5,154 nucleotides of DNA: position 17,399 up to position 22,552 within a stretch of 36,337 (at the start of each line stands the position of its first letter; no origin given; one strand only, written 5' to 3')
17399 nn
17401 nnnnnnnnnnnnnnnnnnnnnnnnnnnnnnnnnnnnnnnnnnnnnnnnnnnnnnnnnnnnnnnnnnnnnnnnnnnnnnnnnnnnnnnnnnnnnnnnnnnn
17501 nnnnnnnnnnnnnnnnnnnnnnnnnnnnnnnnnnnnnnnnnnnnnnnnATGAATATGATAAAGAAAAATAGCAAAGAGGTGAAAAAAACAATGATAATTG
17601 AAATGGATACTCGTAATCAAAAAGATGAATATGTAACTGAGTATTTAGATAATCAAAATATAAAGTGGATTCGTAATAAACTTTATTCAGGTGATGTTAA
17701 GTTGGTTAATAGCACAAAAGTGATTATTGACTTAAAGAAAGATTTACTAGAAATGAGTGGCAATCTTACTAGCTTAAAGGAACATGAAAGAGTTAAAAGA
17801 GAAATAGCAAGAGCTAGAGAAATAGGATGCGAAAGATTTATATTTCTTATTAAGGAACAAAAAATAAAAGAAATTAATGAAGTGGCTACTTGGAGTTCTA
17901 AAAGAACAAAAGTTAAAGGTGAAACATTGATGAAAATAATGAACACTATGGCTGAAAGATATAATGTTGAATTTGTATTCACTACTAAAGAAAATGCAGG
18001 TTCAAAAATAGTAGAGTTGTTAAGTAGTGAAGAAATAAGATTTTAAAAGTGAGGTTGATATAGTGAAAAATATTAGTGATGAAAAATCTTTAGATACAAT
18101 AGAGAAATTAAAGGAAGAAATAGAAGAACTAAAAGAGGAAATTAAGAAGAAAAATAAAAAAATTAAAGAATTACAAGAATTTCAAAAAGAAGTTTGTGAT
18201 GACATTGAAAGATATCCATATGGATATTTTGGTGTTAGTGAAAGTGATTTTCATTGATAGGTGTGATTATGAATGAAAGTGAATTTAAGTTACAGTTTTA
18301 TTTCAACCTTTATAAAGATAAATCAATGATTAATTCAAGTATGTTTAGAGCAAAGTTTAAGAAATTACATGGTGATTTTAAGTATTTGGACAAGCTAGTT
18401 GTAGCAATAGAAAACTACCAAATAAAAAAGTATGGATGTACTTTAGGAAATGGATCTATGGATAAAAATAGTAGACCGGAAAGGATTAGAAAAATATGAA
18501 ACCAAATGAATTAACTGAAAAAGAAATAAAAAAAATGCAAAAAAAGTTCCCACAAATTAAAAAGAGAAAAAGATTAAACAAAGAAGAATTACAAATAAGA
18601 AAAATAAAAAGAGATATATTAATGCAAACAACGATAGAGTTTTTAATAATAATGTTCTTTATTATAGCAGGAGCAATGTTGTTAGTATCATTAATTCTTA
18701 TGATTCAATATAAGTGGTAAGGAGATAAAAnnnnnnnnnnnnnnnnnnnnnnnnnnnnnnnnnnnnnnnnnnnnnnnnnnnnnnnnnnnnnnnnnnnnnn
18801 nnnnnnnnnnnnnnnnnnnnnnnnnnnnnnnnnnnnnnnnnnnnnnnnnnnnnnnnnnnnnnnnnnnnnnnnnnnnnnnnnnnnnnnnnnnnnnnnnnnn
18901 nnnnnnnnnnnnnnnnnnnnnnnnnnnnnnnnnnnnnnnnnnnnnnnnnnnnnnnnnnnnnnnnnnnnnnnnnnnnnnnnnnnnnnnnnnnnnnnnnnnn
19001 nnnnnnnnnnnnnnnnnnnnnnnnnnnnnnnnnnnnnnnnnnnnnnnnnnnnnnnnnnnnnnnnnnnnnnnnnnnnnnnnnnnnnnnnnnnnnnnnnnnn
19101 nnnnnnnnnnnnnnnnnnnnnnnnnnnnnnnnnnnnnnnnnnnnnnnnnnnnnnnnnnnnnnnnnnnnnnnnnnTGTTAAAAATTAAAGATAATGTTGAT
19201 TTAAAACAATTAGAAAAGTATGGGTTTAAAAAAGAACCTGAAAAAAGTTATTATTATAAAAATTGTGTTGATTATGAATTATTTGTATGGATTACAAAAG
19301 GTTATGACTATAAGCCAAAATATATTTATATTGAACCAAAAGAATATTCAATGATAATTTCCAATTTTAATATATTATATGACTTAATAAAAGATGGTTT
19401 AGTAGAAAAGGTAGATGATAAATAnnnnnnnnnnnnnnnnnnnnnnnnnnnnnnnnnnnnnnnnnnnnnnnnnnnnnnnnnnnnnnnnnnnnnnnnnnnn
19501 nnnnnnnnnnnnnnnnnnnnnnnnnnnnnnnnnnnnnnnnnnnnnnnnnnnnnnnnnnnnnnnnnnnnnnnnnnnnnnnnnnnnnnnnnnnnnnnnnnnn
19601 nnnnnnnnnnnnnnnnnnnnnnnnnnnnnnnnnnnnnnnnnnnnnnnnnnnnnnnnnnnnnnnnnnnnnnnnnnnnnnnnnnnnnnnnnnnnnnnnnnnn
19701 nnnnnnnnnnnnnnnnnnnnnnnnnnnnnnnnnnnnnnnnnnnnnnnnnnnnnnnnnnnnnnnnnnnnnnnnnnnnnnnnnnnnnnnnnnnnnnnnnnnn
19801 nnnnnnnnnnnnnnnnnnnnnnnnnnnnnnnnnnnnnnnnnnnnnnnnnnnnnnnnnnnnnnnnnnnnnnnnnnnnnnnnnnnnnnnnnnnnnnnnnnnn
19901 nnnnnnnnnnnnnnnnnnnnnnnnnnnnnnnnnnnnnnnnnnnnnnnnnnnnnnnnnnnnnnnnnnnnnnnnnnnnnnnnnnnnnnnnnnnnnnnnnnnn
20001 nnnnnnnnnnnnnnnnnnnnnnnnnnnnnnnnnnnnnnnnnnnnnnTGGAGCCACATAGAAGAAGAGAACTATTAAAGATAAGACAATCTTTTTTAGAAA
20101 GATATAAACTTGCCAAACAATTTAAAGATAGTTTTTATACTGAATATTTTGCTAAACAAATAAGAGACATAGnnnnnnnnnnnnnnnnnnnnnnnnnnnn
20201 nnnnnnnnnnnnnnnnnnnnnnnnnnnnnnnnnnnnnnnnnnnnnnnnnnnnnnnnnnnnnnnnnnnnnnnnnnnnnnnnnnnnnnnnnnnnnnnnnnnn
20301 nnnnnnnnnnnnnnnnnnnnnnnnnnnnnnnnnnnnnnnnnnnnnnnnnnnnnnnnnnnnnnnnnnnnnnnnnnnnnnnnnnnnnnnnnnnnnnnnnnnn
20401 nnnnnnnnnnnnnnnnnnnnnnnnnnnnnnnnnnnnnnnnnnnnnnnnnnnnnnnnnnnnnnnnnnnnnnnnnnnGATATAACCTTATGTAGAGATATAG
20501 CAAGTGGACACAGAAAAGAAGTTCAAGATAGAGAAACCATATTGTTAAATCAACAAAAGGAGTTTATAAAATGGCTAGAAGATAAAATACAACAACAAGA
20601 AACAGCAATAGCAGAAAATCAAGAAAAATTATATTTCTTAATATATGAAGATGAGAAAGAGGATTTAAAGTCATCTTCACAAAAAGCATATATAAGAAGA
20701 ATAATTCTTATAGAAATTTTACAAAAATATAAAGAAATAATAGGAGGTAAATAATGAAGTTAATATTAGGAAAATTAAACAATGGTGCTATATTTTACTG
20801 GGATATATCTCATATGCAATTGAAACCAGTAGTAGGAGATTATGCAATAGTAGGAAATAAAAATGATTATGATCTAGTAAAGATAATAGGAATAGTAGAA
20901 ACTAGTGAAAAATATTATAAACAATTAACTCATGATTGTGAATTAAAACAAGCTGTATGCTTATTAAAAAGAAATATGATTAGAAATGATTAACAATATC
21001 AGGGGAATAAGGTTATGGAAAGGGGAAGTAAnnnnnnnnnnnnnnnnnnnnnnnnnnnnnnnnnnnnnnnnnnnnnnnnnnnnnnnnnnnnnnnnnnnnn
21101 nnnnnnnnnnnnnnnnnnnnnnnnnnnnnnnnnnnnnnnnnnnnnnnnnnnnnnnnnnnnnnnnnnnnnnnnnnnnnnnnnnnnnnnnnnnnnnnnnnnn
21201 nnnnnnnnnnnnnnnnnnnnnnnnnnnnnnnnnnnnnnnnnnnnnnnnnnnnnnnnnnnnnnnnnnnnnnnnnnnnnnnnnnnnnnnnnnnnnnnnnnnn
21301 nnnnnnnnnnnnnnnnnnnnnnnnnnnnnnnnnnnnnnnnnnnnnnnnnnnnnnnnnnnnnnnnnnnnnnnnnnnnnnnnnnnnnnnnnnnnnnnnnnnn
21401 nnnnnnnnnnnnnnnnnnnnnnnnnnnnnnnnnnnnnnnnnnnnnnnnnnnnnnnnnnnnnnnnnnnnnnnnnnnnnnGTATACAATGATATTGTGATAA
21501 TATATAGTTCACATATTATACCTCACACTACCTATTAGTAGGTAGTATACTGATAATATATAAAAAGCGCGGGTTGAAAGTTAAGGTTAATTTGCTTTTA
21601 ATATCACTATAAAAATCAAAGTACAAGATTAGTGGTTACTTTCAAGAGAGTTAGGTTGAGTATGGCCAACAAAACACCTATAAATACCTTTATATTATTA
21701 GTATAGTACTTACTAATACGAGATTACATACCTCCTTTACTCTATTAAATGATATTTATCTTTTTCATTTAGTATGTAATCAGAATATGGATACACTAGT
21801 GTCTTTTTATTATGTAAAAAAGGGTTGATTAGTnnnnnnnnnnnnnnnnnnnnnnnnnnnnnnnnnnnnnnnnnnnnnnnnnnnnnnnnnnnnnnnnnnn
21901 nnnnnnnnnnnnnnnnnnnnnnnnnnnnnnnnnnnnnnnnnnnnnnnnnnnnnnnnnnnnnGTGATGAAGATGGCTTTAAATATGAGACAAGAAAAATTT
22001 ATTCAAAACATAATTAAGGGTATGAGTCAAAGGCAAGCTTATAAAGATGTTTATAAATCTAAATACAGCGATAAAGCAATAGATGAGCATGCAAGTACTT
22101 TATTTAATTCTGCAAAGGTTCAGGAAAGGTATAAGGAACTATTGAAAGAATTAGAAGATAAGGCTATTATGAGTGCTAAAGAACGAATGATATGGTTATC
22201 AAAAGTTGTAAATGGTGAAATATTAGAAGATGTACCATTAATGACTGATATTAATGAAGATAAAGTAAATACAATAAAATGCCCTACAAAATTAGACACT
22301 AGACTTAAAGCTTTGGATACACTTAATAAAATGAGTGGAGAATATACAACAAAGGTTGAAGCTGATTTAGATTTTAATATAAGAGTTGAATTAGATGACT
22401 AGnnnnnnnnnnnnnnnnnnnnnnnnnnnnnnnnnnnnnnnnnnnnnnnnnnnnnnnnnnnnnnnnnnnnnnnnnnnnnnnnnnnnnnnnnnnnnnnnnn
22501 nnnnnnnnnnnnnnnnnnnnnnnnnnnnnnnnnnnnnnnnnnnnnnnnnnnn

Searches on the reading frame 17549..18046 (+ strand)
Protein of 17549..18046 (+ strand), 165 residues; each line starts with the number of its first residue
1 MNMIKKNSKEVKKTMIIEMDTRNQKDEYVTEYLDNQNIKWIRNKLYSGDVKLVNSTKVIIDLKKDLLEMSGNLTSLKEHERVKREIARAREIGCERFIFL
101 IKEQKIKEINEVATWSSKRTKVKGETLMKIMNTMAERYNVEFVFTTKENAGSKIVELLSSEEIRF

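Call 64: search_protein_families(library=phrogs, proteins=[window:17549-18046:+], max_evalue=0.001)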
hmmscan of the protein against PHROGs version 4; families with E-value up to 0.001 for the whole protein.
window:17549-18046:+ (165 aa): 1 family
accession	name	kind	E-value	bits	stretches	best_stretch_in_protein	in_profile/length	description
phrog_3490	-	DNA, RNA and nucleotide metabolism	2.5e-24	87.2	1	9-160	3-164/175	ERCC4-type nuclease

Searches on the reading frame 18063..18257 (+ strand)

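Call 64: search_protein_families(library=phrogs, proteins=[window:18063-18257:+], max_evalue=0.001)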
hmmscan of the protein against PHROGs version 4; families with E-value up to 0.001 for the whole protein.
window:18063-18257:+ (64 aa): 2 families
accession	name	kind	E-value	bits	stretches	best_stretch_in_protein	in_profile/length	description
phrog_4780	-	unknown function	0.00045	20.9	1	10-55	164-209/275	-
phrog_6094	-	unknown function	0.00066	20.5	1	13-52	24-63/142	-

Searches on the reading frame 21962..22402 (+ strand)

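Call 65: search_protein_families(library=phrogs, proteins=[window:21962-22402:+], max_evalue=0.001)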
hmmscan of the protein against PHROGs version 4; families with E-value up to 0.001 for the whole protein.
window:21962-22402:+ (146 aa): 3 families
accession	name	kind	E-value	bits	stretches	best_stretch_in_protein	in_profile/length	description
phrog_51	-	head and packaging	4.3e-24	86.7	1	2-139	85-225/261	terminase small subunit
phrog_1595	-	head and packaging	2.7e-17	64.4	1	6-125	4-114/164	terminase small subunit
phrog_32222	-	unknown function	4.1e-05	24.4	1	6-72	92-155/241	-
